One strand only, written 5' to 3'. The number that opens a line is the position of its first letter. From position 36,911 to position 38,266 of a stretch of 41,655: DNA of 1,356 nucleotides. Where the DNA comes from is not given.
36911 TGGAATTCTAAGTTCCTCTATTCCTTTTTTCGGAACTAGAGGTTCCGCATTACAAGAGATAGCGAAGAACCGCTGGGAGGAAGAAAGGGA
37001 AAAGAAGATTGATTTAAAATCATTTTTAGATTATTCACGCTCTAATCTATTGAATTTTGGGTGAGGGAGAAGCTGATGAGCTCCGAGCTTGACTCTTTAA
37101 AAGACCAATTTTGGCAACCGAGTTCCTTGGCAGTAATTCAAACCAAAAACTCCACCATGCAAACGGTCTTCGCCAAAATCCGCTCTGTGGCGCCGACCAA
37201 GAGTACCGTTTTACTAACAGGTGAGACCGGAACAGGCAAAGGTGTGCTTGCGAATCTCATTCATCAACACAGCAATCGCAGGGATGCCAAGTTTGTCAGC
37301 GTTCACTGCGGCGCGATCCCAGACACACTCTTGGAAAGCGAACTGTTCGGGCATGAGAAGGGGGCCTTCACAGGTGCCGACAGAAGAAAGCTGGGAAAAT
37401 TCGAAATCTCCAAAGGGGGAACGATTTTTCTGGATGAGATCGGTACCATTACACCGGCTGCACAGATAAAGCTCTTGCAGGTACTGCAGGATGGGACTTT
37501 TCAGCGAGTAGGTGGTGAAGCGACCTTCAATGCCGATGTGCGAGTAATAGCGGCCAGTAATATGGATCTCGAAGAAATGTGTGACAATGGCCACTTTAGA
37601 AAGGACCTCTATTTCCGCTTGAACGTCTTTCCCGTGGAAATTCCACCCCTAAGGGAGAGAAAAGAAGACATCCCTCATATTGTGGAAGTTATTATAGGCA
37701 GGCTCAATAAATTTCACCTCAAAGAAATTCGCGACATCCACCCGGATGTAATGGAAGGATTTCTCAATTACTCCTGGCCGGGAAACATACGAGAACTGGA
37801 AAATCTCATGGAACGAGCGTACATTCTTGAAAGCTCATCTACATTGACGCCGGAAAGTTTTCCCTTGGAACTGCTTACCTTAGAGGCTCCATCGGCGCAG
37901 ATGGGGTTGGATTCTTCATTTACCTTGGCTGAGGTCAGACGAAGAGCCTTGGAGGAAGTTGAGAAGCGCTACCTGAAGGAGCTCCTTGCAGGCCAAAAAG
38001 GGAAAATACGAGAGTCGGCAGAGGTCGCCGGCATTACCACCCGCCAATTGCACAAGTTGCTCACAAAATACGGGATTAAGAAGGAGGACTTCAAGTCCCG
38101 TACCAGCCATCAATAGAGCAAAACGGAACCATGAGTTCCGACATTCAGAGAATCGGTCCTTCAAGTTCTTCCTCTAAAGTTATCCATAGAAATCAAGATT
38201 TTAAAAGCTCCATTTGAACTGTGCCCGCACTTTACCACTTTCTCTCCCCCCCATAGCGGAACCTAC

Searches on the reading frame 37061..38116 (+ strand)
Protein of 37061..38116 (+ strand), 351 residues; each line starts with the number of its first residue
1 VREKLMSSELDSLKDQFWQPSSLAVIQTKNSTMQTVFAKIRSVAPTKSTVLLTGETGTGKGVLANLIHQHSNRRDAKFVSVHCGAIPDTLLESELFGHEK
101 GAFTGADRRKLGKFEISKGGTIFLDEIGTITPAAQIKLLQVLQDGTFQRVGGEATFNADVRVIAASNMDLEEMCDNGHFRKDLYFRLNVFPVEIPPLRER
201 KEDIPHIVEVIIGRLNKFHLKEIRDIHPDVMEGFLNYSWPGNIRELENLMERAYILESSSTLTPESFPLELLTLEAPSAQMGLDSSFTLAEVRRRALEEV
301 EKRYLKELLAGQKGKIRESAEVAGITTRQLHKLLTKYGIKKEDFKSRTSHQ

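Call 10: search_protein_families(library=pfam, proteins=[window:37061-38116:+])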
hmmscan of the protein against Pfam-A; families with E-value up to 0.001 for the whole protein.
window:37061-38116:+ (351 aa): 8 families
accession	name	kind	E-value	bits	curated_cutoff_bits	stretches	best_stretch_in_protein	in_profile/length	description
PF00158.32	Sigma54_activat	-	2.9e-67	226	20.2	1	28-192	3-167/168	Sigma-54 interaction domain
PF25601.1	AAA_lid_14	-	1.2e-22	79.9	27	1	198-276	1-79/87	AAA+ ATPase lid domain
PF14532.12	Sigma54_activ_2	-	3.3e-18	66.7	25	1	31-197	5-138/138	Sigma-54 interaction domain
PF07728.20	AAA_5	-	4.8e-09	36.8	22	1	50-167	2-122/139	AAA domain (dynein-related subfamily)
PF07724.20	AAA_2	-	6.6e-07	29.9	27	1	47-178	3-135/166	AAA domain (Cdc48 subfamily)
PF00004.35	AAA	-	5.2e-06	27.4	21.2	1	50-168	1-110/131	ATPase family associated with various cellular activities (AAA)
PF13191.12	AAA_16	-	2.4e-05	25.3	32.6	1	35-90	14-73/167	AAA ATPase domain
PF01078.27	Mg_chelatase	-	7.8e-05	22.6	20.3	0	105-168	93-158/207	Magnesium chelatase, subunit ChlI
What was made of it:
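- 37076..38116 (+): sigma-54 activator (346 aa): AAA+ domain with GAFTGA, lid and C-terminal HTH, but no receiver domain. Pfam Sigma54_activat, E = 2.9e-67 (call 10).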

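Call 14: find_encoding_contigs(protein=window:37061-38116:+, flank=6000, max_places=6)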
Protein window:37061-38116:+ (351 aa): no gene with exactly this product is on record in the collection.

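Call 15: find_encoding_contigs(protein=window:37076-38116:+, flank=6000, max_places=6)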
Protein window:37076-38116:+ (346 aa): 15 contigs read that carry it; 6 places shown.
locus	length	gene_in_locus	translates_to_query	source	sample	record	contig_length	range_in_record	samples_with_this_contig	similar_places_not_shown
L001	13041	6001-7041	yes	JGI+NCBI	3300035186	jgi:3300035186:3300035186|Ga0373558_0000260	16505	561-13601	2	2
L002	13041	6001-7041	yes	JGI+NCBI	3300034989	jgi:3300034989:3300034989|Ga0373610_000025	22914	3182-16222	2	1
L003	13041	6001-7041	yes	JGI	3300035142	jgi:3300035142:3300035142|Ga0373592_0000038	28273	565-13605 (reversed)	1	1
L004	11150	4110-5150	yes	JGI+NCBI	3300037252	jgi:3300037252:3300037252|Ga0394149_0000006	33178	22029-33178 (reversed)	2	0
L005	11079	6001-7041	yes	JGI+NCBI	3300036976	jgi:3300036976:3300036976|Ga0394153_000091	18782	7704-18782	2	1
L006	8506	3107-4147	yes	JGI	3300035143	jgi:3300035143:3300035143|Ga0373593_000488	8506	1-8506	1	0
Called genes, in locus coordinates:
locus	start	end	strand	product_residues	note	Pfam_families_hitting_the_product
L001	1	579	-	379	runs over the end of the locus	?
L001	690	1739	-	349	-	PF01595:CNNM, PF00571:CBS (faint)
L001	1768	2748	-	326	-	PF01368:DHH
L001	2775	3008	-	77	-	-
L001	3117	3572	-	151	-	PF00011:HSP20, PF17886:ArsA_HSP20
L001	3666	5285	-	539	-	PF00118:Cpn60_TCP1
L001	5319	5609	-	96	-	PF00166:Cpn10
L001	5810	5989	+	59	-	-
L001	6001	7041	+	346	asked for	PF00158:Sigma54_activat, PF14532:Sigma54_activ_2, PF07724:AAA_2 (weak), PF07728:AAA_5, PF00004:AAA (weak), PF25601:AAA_lid_14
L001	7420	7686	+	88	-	-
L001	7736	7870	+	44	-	-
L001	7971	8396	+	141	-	PF00582:Usp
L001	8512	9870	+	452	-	PF02518:HATPase_c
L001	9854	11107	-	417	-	PF07786:HGSNAT_cat, PF04235:DUF418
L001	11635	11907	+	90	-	-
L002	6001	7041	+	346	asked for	PF00158:Sigma54_activat, PF14532:Sigma54_activ_2, PF07724:AAA_2 (weak), PF07728:AAA_5, PF00004:AAA (weak), PF25601:AAA_lid_14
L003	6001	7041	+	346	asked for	PF00158:Sigma54_activat, PF14532:Sigma54_activ_2, PF07724:AAA_2 (weak), PF07728:AAA_5, PF00004:AAA (weak), PF25601:AAA_lid_14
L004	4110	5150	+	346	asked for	PF00158:Sigma54_activat, PF14532:Sigma54_activ_2, PF07724:AAA_2 (weak), PF07728:AAA_5, PF00004:AAA (weak), PF25601:AAA_lid_14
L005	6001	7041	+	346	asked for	PF00158:Sigma54_activat, PF14532:Sigma54_activ_2, PF07724:AAA_2 (weak), PF07728:AAA_5, PF00004:AAA (weak), PF25601:AAA_lid_14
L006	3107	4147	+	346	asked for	PF00158:Sigma54_activat, PF14532:Sigma54_activ_2, PF07724:AAA_2 (weak), PF07728:AAA_5, PF00004:AAA (weak), PF25601:AAA_lid_14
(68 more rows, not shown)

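Call 16: find_homologous_proteins(query=window:37076-38113:+, max_evalue=1e-30)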
Query window:37076-38113:+ (346 aa): 8000 proteins with E <= 1e-30 among 8000 candidates; the best 120 are listed.
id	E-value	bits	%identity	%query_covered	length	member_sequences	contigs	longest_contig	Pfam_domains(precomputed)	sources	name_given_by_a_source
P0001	2.6e-217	739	97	100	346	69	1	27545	PF00158.33,PF07724.21,PF25601.2,PF00004.36,PF14532.13,PF07728.21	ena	-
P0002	5.7e-215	731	96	100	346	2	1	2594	PF00158.33,PF07724.21,PF25601.2,PF00004.36,PF14532.13,PF07728.21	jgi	jgi:DNA-binding NtrC family response regulator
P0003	7.8e-205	698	91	100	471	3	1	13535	PF00158.33,PF07724.21,PF25601.2,PF00004.36,PF14532.13,PF07728.21,PF00072.31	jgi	jgi:DNA-binding NtrC family response regulator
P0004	1.3e-203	694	91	100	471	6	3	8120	PF00158.33,PF07724.21,PF25601.2,PF00004.36,PF14532.13,PF07728.21,PF00072.31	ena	-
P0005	6.3e-202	688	90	100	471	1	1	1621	PF00158.33,PF07724.21,PF25601.2,PF00004.36,PF14532.13,PF07728.21,PF00072.31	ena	-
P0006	1.4e-199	680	88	100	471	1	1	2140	PF00158.33,PF07724.21,PF25601.2,PF00004.36,PF14532.13,PF07728.21,PF00072.31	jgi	jgi:DNA-binding NtrC family response regulator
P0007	2.6e-199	679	88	100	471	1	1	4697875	PF00158.33,PF07724.21,PF25601.2,PF00004.36,PF14532.13,PF07728.21,PF00072.31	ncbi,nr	ncbi:MAG: sigma-54-dependent Fis family transcriptional regulator [Deltaproteobacteria bacterium]|nr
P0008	3.0e-199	679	89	100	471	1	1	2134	PF00158.33,PF07724.21,PF25601.2,PF00004.36,PF14532.13,PF07728.21,PF00072.31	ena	-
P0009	7.1e-199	678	89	99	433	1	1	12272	PF00158.33,PF07724.21,PF25601.2,PF00004.36,PF14532.13,PF07728.21,PF00072.31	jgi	jgi:DNA-binding NtrC family response regulator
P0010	9.8e-199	678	88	100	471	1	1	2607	PF00158.33,PF07724.21,PF25601.2,PF00004.36,PF14532.13,PF07728.21,PF00072.31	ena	-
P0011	4.0e-198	676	88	100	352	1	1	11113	PF00158.33,PF07724.21,PF25601.2,PF14532.13,PF07728.21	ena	-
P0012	4.3e-198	675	89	100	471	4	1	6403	PF00158.33,PF07724.21,PF25601.2,PF00004.36,PF14532.13,PF07728.21,PF00072.31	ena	-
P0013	5.0e-198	675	89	100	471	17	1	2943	PF00158.33,PF07724.21,PF25601.2,PF14532.13,PF07728.21,PF00072.31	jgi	jgi:DNA-binding NtrC family response regulator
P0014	3.5e-197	672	88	100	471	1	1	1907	PF00158.33,PF07724.21,PF25601.2,PF00004.36,PF14532.13,PF07728.21,PF00072.31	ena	-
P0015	3.8e-197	672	88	100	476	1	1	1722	PF00158.33,PF07724.21,PF25601.2,PF00004.36,PF14532.13,PF07728.21,PF00072.31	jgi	jgi:DNA-binding NtrC family response regulator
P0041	4.4e-166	570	74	99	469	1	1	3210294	PF00158.33,PF07724.21,PF25601.2,PF02954.26,PF00004.36,PF14532.13,PF07728.21,PF00072.31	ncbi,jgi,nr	ncbi:MAG: sigma-54-dependent Fis family transcriptional regulator [Deltaproteobacteria bacterium]|nr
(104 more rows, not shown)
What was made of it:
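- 37076..38116 (+): The closest non-truncated orthologues are 471 aa with Response_reg (call 16).
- Orthologues are 471 aa with a receiver (call 16).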

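Call 17: find_encoding_contigs(protein=P0007, flank=6000, max_places=2)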
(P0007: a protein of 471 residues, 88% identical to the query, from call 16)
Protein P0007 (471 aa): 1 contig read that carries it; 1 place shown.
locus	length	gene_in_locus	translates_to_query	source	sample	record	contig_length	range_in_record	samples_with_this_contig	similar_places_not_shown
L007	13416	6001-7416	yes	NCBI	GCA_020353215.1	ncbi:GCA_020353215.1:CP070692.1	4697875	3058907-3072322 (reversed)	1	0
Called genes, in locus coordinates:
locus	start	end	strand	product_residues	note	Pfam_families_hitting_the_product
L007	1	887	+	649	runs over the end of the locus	PF09250:Prim-Pol, PF13481:AAA_25 (weak)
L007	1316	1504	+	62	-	PF12728:HTH_17 (weak)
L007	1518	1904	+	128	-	-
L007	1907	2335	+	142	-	-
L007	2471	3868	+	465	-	PF27249:MJ0330_N, PF03354:TerL_ATPase (weak), PF03237:Terminase_6N (weak)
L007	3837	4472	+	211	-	-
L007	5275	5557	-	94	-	PF00166:Cpn10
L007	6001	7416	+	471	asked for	PF00072:Response_reg, PF00004:AAA (faint), PF00158:Sigma54_activat, PF14532:Sigma54_activ_2, PF07724:AAA_2 (weak), PF07728:AAA_5 (weak), PF25601:AAA_lid_14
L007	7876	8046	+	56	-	-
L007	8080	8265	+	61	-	-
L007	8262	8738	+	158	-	PF00582:Usp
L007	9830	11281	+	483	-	PF20142:Scaffold, PF01471:PG_binding_1, PF03734:YkuD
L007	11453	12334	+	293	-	-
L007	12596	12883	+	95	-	PF00166:Cpn10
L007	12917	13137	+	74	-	PF00118:Cpn60_TCP1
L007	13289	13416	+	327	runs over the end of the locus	PF04389:Peptidase_M28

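Call 18: find_encoding_contigs(protein=P0003, flank=6000, max_places=2)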
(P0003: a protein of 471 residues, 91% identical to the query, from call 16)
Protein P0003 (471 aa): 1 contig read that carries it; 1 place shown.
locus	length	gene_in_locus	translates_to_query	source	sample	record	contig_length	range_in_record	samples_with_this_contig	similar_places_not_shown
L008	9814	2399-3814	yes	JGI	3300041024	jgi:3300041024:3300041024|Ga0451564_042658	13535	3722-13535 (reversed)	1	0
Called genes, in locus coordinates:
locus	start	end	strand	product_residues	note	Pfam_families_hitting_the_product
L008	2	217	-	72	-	?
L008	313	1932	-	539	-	PF00118:Cpn60_TCP1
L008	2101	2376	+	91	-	-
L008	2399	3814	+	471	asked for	PF00072:Response_reg, PF00158:Sigma54_activat, PF14532:Sigma54_activ_2, PF00004:AAA (weak), PF07724:AAA_2 (weak), PF07728:AAA_5, PF25601:AAA_lid_14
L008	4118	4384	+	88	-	-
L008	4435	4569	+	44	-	-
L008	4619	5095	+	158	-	PF00582:Usp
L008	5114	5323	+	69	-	-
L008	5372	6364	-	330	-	PF00582:Usp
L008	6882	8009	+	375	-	PF00089:Trypsin, PF13365:Trypsin_2, PF13180:PDZ_2 (weak), PF17820:PDZ_6 (faint)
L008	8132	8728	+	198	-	PF04367:DUF502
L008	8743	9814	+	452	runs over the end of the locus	PF02518:HATPase_c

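Call 19: find_encoding_contigs(protein=P0041, flank=6000, max_places=2)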
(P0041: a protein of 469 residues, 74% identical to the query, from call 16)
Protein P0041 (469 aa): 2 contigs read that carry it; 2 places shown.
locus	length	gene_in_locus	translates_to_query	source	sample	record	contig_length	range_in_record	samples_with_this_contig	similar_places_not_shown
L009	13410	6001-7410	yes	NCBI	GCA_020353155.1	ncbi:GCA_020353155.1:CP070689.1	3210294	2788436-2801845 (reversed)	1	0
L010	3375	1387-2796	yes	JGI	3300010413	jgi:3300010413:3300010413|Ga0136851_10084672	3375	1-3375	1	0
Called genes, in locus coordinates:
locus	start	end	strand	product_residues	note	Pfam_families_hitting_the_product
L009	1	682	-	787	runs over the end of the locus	PF02633:Creatininase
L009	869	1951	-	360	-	PF17396:DUF1611_N, PF07755:DUF1611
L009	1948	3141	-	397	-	PF00291:PALP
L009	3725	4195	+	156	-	PF11141:DUF2914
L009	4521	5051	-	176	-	PF02482:Ribosomal_S30AE, PF00313:CSD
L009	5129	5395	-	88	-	-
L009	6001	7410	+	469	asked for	PF00072:Response_reg, PF00158:Sigma54_activat, PF14532:Sigma54_activ_2, PF00004:AAA, PF07724:AAA_2 (weak), PF07728:AAA_5, PF25601:AAA_lid_14, PF02954:HTH_8 (weak)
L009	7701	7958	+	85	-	-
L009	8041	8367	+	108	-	-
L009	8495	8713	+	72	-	PF13451:zf_Tbcl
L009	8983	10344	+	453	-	PF14841:FliG_M (faint), PF03448:MgtE_N, PF00571:CBS, PF01769:MgtE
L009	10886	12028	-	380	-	PF01757:Acyl_transf_3 (faint), PF07786:HGSNAT_cat, PF04235:DUF418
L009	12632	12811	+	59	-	PF07498:Rho_N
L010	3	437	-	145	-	?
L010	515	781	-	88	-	-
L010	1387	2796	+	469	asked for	PF00072:Response_reg, PF00158:Sigma54_activat, PF14532:Sigma54_activ_2, PF00004:AAA, PF07724:AAA_2 (weak), PF07728:AAA_5, PF25601:AAA_lid_14, PF02954:HTH_8 (weak)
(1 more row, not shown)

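Call 25: find_related_loci(query=window:37076-38113:+, collection=genome_contigs, flank=8000)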
Query window:37076-38113:+ (346 aa) in genome_contigs; peptide patterns used: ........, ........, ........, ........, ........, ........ (x = any residue, [..] = any of these).
600 stretches matched a pattern (row limit reached: there are more); 600 encode a relative of the query (tblastn E <= 1e-3); the best 80 are kept; 80 distinct loci.
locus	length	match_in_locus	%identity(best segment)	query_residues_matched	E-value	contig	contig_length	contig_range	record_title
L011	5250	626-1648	67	1-341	8e-160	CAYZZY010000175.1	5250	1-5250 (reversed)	MAG TPA_asm: uncultured bacterium isolate binchicken_co109_129 genome assembly, contig: NODE_7111_length_5250_cov_6.3924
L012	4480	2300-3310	62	1-339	1e-143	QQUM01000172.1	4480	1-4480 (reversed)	MAG: Calditrichaeota bacterium isolate CLD5 5626, whole genome shotgun sequence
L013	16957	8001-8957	44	7-334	5e-90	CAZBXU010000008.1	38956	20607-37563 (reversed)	MAG TPA_asm: uncultured Spirochaetaceae bacterium isolate SRP214966_co5_300 genome assembly, contig: NODE_599_length_389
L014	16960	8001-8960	45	8-334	1e-87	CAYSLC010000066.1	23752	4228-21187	MAG TPA_asm: uncultured Desulfobacteraceae bacterium isolate binchicken_co15_57 genome assembly, contig: NODE_1017_lengt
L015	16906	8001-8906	47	27-334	4e-87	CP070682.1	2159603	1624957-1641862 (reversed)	MAG: bacterium isolate bin676 chromosome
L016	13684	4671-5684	41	1-340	5e-87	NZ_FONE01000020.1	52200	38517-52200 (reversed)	Nitrosomonas sp. Nm166, whole genome shotgun sequence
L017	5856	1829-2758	43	28-345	3e-86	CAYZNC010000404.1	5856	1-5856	MAG TPA_asm: uncultured Bacteroidales bacterium isolate binchicken_co50_368 genome assembly, contig: NODE_19671_length_5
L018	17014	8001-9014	41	1-346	3e-86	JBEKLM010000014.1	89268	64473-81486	MAG: Verrucomicrobiia bacterium isolate SPRUCE 370 SPRUCE_370_14, whole genome shotgun sequence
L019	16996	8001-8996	44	1-332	6e-86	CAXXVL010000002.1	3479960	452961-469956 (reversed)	MAG: Smithellaceae bacterium isolate ea3e3a57-e723-42e2-b213-d72c633126af genome assembly, contig: contig_2, whole genom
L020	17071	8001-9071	41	24-339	4e-86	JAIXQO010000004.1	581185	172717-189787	MAG: Proteobacteria bacterium isolate C4_MAG_00031 pond_C4_MAG_00031_000000000003, whole genome shotgun sequence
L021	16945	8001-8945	44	20-344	1e-85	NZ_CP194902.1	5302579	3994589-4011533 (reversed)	Methylocaldum sp. GT1BB plasmid unnamed, complete sequence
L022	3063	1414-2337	44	25-340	8e-87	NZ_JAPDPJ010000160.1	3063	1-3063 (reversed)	Plebeiibacterium sediminum strain AAT scaffold_160_length=3064, whole genome shotgun sequence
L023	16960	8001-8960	44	7-334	3e-85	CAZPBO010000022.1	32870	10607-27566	MAG TPA_asm: uncultured Planctomycetota bacterium isolate binchicken_co6_430 genome assembly, contig: NODE_998_length_32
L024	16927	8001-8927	45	21-334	2e-85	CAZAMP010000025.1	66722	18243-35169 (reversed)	MAG TPA_asm: uncultured bacterium isolate SRP077602_co10_281 genome assembly, contig: NODE_1144_length_66722_cov_11.4222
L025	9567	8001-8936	44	21-336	9e-86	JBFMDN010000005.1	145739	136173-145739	MAG: Thermodesulfobacteriota bacterium isolate MAG220 MAG220_5, whole genome shotgun sequence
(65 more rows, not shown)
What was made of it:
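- Tried and rejected: Genome-collection scan with the activator protein (call 25).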

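Call 52: list_cluster_members(proteins=[window:37076-38116:+, window:34741-36360:-, window:36394-36684:-, window:34192-34647:-, window:38495-38761:+, window:39587-40945:+, window:15299-16726:+])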
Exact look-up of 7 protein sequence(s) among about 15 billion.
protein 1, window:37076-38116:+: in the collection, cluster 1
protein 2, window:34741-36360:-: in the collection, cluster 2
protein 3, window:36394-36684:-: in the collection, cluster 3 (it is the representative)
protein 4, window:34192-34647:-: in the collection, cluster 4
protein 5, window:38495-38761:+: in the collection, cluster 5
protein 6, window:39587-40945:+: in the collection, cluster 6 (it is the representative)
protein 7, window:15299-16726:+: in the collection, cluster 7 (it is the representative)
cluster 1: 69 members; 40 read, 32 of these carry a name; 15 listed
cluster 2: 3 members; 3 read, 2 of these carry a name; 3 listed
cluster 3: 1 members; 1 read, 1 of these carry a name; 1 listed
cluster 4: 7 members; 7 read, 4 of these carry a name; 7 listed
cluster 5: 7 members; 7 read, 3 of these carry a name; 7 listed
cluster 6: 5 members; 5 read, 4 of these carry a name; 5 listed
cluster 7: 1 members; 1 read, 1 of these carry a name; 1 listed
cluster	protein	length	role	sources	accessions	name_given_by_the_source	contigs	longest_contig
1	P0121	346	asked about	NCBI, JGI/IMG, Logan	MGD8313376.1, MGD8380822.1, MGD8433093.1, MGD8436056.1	MAG: sigma-54 dependent transcriptional regulator [Syntrophobacterales bacterium] | DNA-binding NtrC family response regulator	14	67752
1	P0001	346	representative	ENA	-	-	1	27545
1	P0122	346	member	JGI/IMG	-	DNA-binding NtrC family response regulator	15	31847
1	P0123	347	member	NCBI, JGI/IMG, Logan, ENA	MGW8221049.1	MAG: sigma-54 interaction domain-containing protein [Syntrophobacteria bacterium] | DNA-binding NtrC family response regulator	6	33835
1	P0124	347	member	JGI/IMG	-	DNA-binding NtrC family response regulator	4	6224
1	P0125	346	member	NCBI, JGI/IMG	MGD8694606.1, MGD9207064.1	MAG: sigma-54 dependent transcriptional regulator [Syntrophobacterales bacterium] | DNA-binding NtrC family response regulator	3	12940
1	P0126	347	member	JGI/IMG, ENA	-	DNA-binding NtrC family response regulator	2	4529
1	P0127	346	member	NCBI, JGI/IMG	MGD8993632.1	MAG: sigma-54 dependent transcriptional regulator [Syntrophobacterales bacterium] | DNA-binding NtrC family response regulator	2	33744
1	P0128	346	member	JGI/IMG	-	DNA-binding NtrC family response regulator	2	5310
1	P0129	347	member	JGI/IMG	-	DNA-binding NtrC family response regulator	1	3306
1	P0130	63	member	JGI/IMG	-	DNA-binding NtrC family response regulator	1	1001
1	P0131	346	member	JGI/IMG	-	DNA-binding NtrC family response regulator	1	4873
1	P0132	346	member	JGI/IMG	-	DNA-binding NtrC family response regulator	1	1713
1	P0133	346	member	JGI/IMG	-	DNA-binding NtrC family response regulator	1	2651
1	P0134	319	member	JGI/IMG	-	DNA-binding NtrC family response regulator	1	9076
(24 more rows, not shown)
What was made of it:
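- The 90%-identity cluster of truncated proteins has 69 members, mostly 346-347 aa (call 52).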

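Call 53: find_homologous_proteins(query=L007:12596-12880:+, max_evalue=1e-20)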
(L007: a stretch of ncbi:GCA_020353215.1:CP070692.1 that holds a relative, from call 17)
Query L007:12596-12880:+ (95 aa): 7997 proteins with E <= 1e-20 among 8000 candidates; the best 120 are listed.
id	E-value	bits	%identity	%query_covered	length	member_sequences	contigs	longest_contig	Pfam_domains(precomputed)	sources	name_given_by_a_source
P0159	3.6e-54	198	-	-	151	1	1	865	PF00166.27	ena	-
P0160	4.9e-53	195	100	100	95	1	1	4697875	PF00166.27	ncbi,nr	ncbi:MAG: co-chaperone GroES [Deltaproteobacteria bacterium]|nr:MAG: co-chaperone GroES [Deltaproteo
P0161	3.4e-50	185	96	100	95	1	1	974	PF00166.27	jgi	jgi:chaperonin GroES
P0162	4.0e-50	185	94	100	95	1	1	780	PF00166.27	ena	-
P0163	7.1e-50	184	94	100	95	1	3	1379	PF00166.27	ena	-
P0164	2.3e-49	183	93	100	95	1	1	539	PF00166.27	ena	-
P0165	2.6e-49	183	93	100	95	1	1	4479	PF00166.27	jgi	jgi:chaperonin GroES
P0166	2.8e-49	183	93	100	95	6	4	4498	PF00166.27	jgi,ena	jgi:chaperonin GroES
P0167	6.1e-49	181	93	100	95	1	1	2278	PF00166.27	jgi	-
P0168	1.9e-48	180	92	100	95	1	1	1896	PF00166.27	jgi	jgi:chaperonin GroES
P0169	1.9e-48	180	92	100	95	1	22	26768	PF00166.27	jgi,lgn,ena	jgi:chaperonin GroES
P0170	2.3e-48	180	89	100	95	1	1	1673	PF00166.27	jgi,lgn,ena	-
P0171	3.3e-48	179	88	100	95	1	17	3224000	PF00166.27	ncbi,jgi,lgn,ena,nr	ncbi:MAG: co-chaperone GroES [Syntrophobacterales bacterium]|jgi:chaperonin GroES|nr:MAG: co-chapero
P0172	3.3e-48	179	88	100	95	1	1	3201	PF00166.27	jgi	jgi:chaperonin GroES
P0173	5.7e-48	178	88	100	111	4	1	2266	PF00166.27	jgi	jgi:chaperonin GroES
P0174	7.2e-48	178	91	100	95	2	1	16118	PF00166.27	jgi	-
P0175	7.7e-48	178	92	100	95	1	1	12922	PF00166.27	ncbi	-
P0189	5.6e-47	175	86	100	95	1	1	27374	PF00166.27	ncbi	-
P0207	3.0e-46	173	86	100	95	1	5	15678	PF00166.27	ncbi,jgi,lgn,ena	jgi:chaperonin GroES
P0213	3.9e-46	172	85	100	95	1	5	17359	PF00166.27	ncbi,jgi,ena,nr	ncbi:MAG: co-chaperone GroES [Deltaproteobacteria bacterium]|jgi:chaperonin GroES|nr:co-chaperone Gr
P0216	4.4e-46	172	86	100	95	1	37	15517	PF00166.27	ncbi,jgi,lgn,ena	jgi:chaperonin GroES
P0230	6.4e-46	172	85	100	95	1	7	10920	PF00166.27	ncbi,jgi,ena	jgi:chaperonin GroES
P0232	6.7e-46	172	85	100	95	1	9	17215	PF00166.27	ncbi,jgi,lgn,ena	jgi:chaperonin GroES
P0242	1.1e-45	171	85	100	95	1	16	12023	PF00166.27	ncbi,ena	-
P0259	1.8e-45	170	83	100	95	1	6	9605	PF00166.27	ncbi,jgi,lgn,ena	-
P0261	1.9e-45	170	85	100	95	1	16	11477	PF00166.27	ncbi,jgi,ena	ncbi:MAG: co-chaperone GroES [Syntrophobacteria bacterium]|jgi:chaperonin GroES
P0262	1.9e-45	170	84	100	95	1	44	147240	PF00166.27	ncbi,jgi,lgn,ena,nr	ncbi:MAG: co-chaperone GroES [Deltaproteobacteria bacterium]|jgi:chaperonin GroES|nr:co-chaperone Gr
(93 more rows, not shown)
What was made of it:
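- Tried and rejected: I searched with the CIRCE-linked GroES of L007 (call 53).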

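Call 54: find_encoding_contigs(protein=P0169, flank=3000, max_places=8)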
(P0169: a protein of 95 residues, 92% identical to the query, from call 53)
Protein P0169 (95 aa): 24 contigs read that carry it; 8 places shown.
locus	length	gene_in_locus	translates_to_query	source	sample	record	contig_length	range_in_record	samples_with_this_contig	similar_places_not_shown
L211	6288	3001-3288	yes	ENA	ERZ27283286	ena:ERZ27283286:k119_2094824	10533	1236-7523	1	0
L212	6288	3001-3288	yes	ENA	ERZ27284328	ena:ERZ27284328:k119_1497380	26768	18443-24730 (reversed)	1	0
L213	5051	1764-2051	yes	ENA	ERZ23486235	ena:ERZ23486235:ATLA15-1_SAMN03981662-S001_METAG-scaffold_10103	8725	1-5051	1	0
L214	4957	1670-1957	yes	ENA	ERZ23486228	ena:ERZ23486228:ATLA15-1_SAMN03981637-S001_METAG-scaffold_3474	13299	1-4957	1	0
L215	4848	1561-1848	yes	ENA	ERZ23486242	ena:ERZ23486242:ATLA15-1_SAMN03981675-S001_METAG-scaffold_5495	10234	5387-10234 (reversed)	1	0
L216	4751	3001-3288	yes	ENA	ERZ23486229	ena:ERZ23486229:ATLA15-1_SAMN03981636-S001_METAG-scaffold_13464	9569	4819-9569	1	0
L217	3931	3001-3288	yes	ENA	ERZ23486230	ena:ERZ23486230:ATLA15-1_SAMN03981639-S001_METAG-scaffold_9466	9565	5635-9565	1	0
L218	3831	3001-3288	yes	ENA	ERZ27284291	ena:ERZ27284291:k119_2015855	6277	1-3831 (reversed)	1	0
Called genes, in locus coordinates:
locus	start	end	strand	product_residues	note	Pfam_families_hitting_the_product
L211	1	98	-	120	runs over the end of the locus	-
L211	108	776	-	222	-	PF00226:DnaJ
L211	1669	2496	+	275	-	-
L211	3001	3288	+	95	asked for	PF00166:Cpn10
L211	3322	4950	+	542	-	PF00118:Cpn60_TCP1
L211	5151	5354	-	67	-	-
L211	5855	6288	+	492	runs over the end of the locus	PF04055:Radical_SAM, PF13353:Fer4_12 (weak)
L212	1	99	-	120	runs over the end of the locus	-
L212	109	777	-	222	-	PF00226:DnaJ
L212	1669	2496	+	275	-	-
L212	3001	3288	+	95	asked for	PF00166:Cpn10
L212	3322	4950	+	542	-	PF00118:Cpn60_TCP1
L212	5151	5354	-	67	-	-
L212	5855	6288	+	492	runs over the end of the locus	PF04055:Radical_SAM, PF13353:Fer4_12 (weak)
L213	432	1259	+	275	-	-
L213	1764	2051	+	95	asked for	PF00166:Cpn10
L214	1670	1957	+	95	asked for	PF00166:Cpn10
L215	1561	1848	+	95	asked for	PF00166:Cpn10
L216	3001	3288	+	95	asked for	PF00166:Cpn10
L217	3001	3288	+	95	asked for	PF00166:Cpn10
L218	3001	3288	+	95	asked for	PF00166:Cpn10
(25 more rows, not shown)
